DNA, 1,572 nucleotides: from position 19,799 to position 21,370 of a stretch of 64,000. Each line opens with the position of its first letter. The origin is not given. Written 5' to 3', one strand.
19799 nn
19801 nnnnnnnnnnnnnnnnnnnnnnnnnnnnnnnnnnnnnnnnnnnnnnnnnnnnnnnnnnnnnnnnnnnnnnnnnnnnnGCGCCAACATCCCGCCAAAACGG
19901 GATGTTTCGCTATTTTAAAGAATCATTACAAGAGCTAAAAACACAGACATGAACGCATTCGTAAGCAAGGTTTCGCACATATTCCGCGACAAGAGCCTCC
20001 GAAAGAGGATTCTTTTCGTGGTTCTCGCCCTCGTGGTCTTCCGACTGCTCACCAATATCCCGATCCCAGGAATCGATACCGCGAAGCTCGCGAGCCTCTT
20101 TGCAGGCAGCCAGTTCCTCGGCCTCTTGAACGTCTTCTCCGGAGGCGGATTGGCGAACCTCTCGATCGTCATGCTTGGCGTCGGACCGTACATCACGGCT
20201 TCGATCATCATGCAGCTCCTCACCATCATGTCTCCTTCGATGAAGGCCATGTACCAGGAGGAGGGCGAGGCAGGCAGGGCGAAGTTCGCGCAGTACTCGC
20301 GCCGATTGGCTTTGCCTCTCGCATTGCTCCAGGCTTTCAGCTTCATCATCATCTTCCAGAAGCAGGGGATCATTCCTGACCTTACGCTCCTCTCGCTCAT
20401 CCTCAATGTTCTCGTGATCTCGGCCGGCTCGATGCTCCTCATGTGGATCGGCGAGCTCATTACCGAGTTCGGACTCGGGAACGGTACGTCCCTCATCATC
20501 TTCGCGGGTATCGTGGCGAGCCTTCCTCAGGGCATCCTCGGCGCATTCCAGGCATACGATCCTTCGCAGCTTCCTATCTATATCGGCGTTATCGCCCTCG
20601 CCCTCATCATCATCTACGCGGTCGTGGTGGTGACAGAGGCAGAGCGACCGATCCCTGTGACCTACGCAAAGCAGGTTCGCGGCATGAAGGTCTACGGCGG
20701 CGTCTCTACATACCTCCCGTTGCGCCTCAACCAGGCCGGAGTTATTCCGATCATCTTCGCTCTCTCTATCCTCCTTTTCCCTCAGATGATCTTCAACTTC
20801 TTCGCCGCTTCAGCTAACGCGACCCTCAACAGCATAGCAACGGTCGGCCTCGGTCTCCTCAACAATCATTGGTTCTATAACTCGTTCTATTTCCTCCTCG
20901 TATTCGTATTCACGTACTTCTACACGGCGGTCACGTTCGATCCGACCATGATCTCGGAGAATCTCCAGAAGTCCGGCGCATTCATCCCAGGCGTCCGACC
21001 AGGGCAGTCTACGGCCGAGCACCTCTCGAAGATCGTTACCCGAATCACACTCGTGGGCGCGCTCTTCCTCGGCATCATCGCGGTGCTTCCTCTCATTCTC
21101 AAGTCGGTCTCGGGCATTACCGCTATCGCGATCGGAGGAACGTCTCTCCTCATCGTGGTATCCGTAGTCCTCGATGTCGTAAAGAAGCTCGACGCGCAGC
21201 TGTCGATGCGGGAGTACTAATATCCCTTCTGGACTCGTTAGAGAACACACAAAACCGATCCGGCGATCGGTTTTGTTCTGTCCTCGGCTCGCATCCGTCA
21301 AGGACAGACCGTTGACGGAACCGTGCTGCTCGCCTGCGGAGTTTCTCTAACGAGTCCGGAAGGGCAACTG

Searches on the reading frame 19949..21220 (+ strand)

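Call 46: search_protein_families(library=pfam, proteins=[window:19949-21220:+], max_evalue=0.00001)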
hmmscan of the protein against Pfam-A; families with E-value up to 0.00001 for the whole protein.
window:19949-21220:+ (423 aa): 1 family
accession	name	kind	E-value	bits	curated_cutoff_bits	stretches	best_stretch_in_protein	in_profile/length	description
PF00344.25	SecY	-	2.3e-101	339.6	32.2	1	72-411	1-306/306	SecY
